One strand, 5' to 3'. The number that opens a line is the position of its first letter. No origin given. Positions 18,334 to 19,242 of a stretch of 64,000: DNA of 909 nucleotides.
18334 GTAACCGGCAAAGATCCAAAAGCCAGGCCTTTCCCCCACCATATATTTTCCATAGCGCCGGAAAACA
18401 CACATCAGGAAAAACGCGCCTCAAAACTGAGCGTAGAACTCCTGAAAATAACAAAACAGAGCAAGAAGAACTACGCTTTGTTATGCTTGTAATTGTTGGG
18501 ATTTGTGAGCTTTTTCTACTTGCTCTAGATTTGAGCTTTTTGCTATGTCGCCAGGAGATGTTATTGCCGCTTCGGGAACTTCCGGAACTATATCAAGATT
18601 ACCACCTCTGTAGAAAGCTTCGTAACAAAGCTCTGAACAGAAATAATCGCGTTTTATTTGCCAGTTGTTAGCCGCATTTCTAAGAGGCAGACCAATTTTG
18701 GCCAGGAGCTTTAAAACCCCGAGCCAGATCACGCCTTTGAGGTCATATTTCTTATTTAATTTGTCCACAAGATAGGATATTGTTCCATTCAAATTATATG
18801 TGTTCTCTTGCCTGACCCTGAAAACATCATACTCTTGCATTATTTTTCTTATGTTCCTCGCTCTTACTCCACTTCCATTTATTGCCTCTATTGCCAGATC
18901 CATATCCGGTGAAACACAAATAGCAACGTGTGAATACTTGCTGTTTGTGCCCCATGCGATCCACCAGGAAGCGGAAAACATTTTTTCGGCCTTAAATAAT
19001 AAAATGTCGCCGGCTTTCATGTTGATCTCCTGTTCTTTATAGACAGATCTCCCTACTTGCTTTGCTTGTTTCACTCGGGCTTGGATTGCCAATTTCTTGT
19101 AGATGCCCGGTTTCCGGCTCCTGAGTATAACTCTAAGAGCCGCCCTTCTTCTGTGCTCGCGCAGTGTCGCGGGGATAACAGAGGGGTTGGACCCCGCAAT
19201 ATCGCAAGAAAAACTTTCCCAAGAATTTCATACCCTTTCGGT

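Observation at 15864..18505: Putative 2.6-kb inserted island flanked by 28-bp direct repeats, carrying a surface repeat protein, iterons and a dead transposase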

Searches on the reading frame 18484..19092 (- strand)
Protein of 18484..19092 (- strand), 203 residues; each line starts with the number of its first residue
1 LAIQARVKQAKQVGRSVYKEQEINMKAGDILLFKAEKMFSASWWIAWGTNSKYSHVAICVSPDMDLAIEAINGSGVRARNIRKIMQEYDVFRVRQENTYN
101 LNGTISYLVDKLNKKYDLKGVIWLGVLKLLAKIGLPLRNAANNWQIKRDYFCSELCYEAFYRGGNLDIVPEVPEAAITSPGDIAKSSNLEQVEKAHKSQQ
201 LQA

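Call 7: search_protein_families(library=pfam, max_evalue=0.1, proteins=[window:18484-19092:-])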
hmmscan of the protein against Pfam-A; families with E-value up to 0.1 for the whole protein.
window:18484-19092:- (203 aa): 1 family
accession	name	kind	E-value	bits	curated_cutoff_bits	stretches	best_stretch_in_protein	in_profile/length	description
PF05708.18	Peptidase_C92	-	4.7e-08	33.7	27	1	25-118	2-98/166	Permuted papain-like amidase enzyme, YaeF/YiiX, C92 family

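Call 8: search_protein_families(library=ncbifam, max_evalue=0.1, proteins=[window:18484-19092:-])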
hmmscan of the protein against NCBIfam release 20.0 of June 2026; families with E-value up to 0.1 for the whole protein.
window:18484-19092:- (203 aa): 2 families
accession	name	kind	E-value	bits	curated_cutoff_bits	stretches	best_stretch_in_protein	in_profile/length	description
NF008552.0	PRK11479.1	equivalog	3.1e-07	29.8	279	1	10-122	50-160/274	YaeF family permuted papain-like enzyme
NF007458.0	PRK10030.1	equivalog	0.0012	18.4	216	1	21-83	22-79/205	YiiX family permuted papain-like enzyme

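Call 12: find_encoding_contigs(protein=window:18484-19092:-, flank=10000, max_places=10)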
Protein window:18484-19092:- (203 aa): no gene with exactly this product is on record in the collection.

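Call 23: find_related_loci(query=window:18484-19092:-, collection=genome_contigs, flank=10000)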
Query window:18484-19092:- (203 aa) in genome_contigs; peptide patterns used: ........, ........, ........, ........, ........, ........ (x = any residue, [..] = any of these).
76 stretches matched a pattern, but none encodes a relative of the query by tblastn (E <= 1e-3).
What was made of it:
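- Tried and rejected: A genome_contigs scan with the amidase found nothing (call 23).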

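Call 24: find_homologous_proteins(query=window:18484-19092:-, max_evalue=0.001)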
Query window:18484-19092:- (203 aa): 378 proteins with E <= 0.001 among 458 candidates; the best 120 are listed.
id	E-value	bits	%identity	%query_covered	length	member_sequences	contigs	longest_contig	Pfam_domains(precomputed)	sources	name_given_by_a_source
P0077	1.8e-115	401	100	88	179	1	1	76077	PF05708.19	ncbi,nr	ncbi:MAG: YiiX/YebB-like N1pC/P60 family cysteine hydrolase [Candidatus Omnitrophota bacterium]|nr:Y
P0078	1.0e-82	294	76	84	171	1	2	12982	PF05708.19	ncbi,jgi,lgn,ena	ncbi:MAG: hypothetical protein ABH844_01515 [Candidatus Omnitrophota bacterium]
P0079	1.8e-78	281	73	84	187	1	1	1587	-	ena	-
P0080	6.0e-73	262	70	84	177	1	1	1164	PF05708.19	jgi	-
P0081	9.4e-72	259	68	87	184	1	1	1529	-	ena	-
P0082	1.6e-71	258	71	84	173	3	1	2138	PF05708.19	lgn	-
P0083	1.9e-71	258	72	83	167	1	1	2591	PF05708.19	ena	-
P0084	1.5e-70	255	69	83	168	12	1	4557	PF05708.19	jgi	jgi:uncharacterized protein YycO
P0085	1.5e-70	255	67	87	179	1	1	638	PF05708.19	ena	-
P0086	1.5e-70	255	71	83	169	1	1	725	PF05708.19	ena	-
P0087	3.4e-70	253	71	83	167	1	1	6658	PF05708.19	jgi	jgi:uncharacterized protein YycO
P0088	7.6e-70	252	68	83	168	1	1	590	PF05708.19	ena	-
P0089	7.7e-70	252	70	83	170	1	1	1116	PF05708.19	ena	-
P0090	1.4e-69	252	69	83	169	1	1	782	PF05708.19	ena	-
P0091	1.7e-69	251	71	83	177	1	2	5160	PF05708.19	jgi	jgi:uncharacterized protein YycO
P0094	1.0e-68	249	66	84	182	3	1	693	PF05708.19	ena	-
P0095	1.1e-68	249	67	84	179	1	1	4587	PF05708.19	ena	-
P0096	1.1e-68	249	68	83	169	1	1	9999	PF05708.19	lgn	-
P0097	1.3e-68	248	68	83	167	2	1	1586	PF05708.19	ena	-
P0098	1.8e-68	248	67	83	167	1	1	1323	PF05708.19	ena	-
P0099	5.2e-68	246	70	80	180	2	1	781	PF05708.19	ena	-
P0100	6.1e-68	246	67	84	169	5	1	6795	PF05708.19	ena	-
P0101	7.3e-68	246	68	83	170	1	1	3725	PF05708.19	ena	-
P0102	8.1e-68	246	69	83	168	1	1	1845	PF05708.19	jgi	jgi:hypothetical protein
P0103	8.1e-68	246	70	83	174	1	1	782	PF05708.19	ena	-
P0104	1.3e-67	245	68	80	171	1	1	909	PF05708.19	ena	-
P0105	1.3e-67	245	67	83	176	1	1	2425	PF05708.19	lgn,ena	-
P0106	1.4e-67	245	67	83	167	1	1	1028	PF05708.19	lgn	-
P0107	1.9e-67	245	70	83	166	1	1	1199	PF05708.19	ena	-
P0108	2.1e-67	244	67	85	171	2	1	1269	PF05708.19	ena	-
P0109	2.3e-67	244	70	84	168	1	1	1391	PF05708.19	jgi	-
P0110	2.9e-67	244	67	83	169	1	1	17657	PF05708.19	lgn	-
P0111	3.5e-67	244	67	83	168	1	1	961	PF05708.19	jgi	jgi:uncharacterized protein YycO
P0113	5.4e-67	243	68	84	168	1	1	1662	PF05708.19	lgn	-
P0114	7.3e-67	243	68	83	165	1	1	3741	PF05708.19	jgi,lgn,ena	-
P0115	7.7e-67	243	64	84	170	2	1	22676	PF05708.19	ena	-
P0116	7.7e-67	243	65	83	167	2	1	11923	PF05708.19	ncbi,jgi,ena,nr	ncbi:MAG: hypothetical protein DRP85_07490 [Candidatus Makaraimicrobium thalassicum]|nr:MAG: hypothe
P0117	9.4e-67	242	67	83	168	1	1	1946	PF05708.19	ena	-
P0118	9.6e-67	242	68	84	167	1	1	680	PF05708.19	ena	-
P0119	9.6e-67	242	66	83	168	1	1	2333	PF05708.19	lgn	-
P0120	9.6e-67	242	68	82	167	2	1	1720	PF05708.19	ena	-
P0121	1.0e-66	242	67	85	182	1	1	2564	PF05708.19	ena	-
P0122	1.0e-66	242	65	83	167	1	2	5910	PF05708.19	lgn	-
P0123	1.8e-66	241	68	84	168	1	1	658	PF05708.19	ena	-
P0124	2.2e-66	241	67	84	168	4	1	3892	PF05708.19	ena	-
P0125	2.5e-66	241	65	86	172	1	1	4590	PF05708.19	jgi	jgi:uncharacterized protein YycO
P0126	3.0e-66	241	67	84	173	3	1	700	PF05708.19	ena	-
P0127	3.1e-66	241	67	83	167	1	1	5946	PF05708.19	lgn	-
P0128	3.6e-66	240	67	84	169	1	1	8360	PF05708.19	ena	-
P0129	3.8e-66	240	65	88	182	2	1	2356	PF05708.19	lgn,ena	-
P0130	3.8e-66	240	69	84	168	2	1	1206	PF05708.19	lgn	-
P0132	1.8e-65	238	67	83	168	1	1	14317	PF05708.19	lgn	-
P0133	1.9e-65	238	66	84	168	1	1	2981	PF05708.19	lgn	-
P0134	2.1e-65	238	67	83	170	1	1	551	PF05708.19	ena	-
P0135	2.2e-65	238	65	84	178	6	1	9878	PF05708.19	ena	-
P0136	2.2e-65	238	70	80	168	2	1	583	PF05708.19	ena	-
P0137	2.3e-65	238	67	82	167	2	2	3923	PF05708.19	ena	-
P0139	3.6e-65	237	66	84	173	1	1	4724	PF05708.19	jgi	jgi:uncharacterized protein YycO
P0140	3.9e-65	237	68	83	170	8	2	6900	PF05708.19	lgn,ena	-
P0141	4.3e-65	237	66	84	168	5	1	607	PF05708.19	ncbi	-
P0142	4.6e-65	237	67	83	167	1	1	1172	PF05708.19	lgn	-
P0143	4.6e-65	237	68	83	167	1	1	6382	PF05708.19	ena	-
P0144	4.8e-65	237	64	84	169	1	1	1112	PF05708.19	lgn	-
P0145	5.6e-65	236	64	83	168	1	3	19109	PF05708.19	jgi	-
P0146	5.8e-65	236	64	83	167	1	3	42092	PF05708.19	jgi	-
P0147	6.2e-65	236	65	84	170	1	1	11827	PF05708.19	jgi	-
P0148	7.1e-65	236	62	85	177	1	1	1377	PF05708.19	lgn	-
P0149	7.3e-65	236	65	84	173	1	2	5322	PF05708.19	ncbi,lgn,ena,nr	ncbi:MAG: hypothetical protein KAS86_05255 [Candidatus Omnitrophica bacterium]|nr:hypothetical prote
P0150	7.6e-65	236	63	84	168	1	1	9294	PF05708.19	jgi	-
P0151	8.0e-65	236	67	83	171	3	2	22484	PF05708.19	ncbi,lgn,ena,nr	ncbi:MAG: hypothetical protein KAI70_02110 [Candidatus Omnitrophica bacterium]|nr:hypothetical prote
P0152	8.1e-65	236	67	83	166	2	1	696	PF05708.19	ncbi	-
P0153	1.1e-64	235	66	83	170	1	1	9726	PF05708.19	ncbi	-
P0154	1.4e-64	235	64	83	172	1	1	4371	PF05708.19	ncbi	-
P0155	1.5e-64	235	64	86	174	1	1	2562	PF05708.19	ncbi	-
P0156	1.5e-64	235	64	84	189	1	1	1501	PF05708.19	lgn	-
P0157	1.7e-64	235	66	83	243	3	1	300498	PF05708.19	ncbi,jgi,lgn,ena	ncbi:MAG: hypothetical protein WC522_03715 [Candidatus Omnitrophota bacterium]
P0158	1.8e-64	235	64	83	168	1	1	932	PF05708.19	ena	-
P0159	2.0e-64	235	67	83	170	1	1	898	PF05708.19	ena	-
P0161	2.5e-64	234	67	83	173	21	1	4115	PF05708.19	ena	-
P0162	2.9e-64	234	64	87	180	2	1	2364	PF05708.19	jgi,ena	-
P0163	3.0e-64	234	68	80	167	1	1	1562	PF05708.19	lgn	-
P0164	3.1e-64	234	62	87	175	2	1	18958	PF05708.19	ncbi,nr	ncbi:MAG: hypothetical protein JW994_05395 [Candidatus Omnitrophica bacterium]|nr:hypothetical prote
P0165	3.2e-64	234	63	83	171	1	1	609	PF05708.19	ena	-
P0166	3.6e-64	234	61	85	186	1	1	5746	PF05708.19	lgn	-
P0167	3.9e-64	234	65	83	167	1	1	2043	PF05708.19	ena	-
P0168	4.5e-64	234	66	84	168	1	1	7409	PF05708.19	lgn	-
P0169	5.0e-64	233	67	83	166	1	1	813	PF05708.19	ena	-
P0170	5.1e-64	233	66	83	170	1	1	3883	PF05708.19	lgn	-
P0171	5.2e-64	233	68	84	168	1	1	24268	PF05708.19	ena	-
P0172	5.2e-64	233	64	83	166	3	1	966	PF05708.19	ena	-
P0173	5.8e-64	233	64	83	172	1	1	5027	PF05708.19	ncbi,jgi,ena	-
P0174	6.1e-64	233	64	84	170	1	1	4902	PF05708.19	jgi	-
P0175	6.9e-64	233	67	83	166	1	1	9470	PF05708.19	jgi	jgi:hypothetical protein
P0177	7.4e-64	233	66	83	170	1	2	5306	PF05708.19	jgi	jgi:hypothetical protein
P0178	8.1e-64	233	68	84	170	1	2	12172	PF05708.19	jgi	jgi:uncharacterized protein YycO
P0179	8.4e-64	233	69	80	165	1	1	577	PF05708.19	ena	-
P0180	9.3e-64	233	65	80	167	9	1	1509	PF05708.19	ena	-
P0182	9.9e-64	232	64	83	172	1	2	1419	PF05708.19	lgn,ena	-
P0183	1.1e-63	232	65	83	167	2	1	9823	PF05708.19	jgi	-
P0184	1.1e-63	232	64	83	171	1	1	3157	PF05708.19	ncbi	-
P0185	1.2e-63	232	64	83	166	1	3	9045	PF05708.19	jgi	-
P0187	1.2e-63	232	65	84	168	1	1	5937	PF05708.19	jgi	-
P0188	1.6e-63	232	67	83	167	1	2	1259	PF05708.19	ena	-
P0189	1.7e-63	232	65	85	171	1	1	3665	PF05708.19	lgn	-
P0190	1.7e-63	232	67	83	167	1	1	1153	PF05708.19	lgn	-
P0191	1.8e-63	232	60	84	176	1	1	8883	PF05708.19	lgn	-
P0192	2.1e-63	231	64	85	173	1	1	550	PF05708.19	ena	-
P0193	2.1e-63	231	65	83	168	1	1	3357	PF05708.19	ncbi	-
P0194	2.3e-63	231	63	83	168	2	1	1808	PF05708.19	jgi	-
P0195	2.6e-63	231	65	80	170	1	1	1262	PF05708.19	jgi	jgi:uncharacterized protein YycO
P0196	2.8e-63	231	64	84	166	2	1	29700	PF05708.19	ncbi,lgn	-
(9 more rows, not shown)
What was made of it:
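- Checked: The right copy covers the last 7 sense codons and the stop (KSQQLQA*) of the amidase, which is PF05708 Peptidase_C92 (call 7) and is the 179-aa NCBI protein P0077 (call 24).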

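Call 26: find_encoding_contigs(protein=P0077, flank=10000, max_places=5)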
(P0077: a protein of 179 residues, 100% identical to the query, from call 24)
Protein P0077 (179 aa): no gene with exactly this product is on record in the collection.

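Call 27: find_encoding_contigs(protein=P0078, flank=10000, max_places=5)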
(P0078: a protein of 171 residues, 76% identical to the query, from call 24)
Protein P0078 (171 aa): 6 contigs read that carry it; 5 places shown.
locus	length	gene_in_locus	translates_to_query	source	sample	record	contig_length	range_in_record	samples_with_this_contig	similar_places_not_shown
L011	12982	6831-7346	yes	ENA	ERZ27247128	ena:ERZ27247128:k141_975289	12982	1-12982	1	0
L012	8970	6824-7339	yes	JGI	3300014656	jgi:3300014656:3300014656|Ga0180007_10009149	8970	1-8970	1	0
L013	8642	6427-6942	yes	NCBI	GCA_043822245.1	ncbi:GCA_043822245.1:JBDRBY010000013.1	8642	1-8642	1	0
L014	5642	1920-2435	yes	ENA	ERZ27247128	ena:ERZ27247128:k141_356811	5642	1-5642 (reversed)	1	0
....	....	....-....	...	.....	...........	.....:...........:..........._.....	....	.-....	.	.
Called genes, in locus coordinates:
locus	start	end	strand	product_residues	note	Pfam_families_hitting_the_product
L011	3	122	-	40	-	?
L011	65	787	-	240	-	PF00239:Resolvase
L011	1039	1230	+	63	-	PF12844:HTH_19, PF13560:HTH_31, PF01381:HTH_3, PF13443:HTH_26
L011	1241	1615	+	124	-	-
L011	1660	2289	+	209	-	-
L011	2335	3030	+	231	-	-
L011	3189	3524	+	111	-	-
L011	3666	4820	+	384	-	PF13091:PLDc_2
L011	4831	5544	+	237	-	-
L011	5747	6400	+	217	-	-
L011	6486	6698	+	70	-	-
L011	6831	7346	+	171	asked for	PF05708:Peptidase_C92 (faint)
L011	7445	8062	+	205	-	-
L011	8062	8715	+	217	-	-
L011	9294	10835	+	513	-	PF13424:TPR_12 (faint), PF07719:TPR_2 (faint), PF13181:TPR_8 (faint), PF13428:TPR_14 (faint), PF13432:TPR_16 (faint), PF13431:TPR_17 (faint), PF00515:TPR_1 (weak), PF13414:TPR_11 (weak)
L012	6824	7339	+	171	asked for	PF05708:Peptidase_C92 (faint)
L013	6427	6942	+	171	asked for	PF05708:Peptidase_C92 (faint)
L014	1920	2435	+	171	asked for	PF05708:Peptidase_C92 (faint)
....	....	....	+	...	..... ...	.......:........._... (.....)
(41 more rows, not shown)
